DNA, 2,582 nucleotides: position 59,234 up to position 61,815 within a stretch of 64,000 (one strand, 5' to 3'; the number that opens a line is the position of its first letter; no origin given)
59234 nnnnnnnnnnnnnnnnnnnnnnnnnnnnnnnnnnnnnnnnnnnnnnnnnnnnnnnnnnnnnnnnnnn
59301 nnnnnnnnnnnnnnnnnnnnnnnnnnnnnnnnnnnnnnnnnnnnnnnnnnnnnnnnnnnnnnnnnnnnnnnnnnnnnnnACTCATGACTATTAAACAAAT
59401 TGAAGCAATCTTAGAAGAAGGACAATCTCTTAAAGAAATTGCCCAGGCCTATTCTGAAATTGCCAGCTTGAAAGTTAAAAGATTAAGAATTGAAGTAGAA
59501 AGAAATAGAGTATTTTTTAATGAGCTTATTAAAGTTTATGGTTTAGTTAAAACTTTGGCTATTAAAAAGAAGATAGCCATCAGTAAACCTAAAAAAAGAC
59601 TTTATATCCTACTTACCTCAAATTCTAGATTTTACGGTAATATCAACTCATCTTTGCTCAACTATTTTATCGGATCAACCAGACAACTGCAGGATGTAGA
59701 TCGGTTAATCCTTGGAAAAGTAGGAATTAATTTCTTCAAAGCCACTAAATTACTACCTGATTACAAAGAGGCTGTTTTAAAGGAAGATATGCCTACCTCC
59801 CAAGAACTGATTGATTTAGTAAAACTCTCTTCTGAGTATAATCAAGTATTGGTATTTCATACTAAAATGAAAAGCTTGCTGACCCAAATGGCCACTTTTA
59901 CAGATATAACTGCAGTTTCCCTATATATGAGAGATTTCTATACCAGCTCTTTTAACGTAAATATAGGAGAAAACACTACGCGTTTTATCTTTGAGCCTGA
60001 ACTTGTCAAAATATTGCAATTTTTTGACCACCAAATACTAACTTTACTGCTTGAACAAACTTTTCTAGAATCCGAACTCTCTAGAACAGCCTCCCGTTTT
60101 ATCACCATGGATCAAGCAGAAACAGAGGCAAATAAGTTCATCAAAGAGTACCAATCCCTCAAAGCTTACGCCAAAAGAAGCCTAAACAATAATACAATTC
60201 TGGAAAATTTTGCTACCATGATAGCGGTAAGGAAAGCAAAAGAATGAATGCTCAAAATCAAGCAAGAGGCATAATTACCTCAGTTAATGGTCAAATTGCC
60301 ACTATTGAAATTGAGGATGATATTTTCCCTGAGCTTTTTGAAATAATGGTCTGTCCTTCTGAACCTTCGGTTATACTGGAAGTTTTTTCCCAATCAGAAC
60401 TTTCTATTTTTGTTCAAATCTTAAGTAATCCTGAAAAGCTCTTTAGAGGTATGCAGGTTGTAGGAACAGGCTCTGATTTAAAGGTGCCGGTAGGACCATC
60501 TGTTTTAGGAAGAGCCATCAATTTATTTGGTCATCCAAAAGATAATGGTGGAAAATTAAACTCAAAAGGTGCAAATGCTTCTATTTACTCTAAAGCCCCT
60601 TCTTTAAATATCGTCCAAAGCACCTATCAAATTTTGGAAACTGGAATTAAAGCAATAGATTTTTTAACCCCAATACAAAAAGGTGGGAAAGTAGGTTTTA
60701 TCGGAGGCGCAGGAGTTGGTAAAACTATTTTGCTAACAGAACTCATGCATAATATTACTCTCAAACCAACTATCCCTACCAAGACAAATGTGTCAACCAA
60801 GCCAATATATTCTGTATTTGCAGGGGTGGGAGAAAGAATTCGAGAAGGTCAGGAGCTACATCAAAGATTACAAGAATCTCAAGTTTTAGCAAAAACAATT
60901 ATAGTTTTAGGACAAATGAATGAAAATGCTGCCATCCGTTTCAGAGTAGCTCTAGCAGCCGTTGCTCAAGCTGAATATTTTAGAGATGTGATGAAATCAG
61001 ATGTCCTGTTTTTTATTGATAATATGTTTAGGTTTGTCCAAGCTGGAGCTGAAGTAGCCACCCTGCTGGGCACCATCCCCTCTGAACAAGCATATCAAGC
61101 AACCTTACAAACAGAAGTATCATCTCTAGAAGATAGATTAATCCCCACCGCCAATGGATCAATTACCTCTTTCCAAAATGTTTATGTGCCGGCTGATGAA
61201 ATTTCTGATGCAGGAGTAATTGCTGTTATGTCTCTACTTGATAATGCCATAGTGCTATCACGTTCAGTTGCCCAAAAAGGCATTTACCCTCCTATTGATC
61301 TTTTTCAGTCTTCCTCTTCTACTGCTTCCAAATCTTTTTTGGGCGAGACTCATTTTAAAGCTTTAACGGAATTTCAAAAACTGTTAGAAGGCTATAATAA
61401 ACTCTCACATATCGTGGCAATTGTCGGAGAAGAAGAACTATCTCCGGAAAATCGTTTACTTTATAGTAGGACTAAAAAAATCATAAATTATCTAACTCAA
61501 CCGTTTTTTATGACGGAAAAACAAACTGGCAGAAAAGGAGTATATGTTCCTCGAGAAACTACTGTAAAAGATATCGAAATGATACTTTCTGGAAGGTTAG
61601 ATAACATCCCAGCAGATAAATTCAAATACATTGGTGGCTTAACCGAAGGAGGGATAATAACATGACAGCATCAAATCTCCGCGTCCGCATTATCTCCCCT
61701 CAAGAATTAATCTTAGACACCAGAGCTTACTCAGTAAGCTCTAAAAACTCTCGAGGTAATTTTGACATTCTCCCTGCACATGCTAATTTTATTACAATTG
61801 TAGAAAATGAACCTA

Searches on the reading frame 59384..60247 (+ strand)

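Call 85: search_protein_families(library=pfam, proteins=[window:59384-60247:+], max_evalue=0.001)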
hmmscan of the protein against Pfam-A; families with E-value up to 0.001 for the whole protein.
window:59384-60247:+ (287 aa): 1 family
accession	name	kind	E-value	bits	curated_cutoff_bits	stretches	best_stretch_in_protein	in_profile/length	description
PF00231.24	ATP-synt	-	2.2e-24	87.1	39.9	1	3-258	2-261/285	ATP synthase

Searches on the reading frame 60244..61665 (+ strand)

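Call 85: search_protein_families(library=pfam, proteins=[window:60244-61665:+], max_evalue=0.001)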
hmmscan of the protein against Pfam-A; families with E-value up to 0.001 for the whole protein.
window:60244-61665:+ (473 aa): 2 families
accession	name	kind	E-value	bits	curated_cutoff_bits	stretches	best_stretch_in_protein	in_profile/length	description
PF00006.31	ATP-synt_ab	-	3.2e-62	210.4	29.5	1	134-358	1-213/213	ATP synthase alpha/beta family, nucleotide-binding domain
PF22919.1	ATP-synt_VA_C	-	6.3e-08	33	24.7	1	366-427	8-72/101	C-terminal domain of V and A type ATP synthase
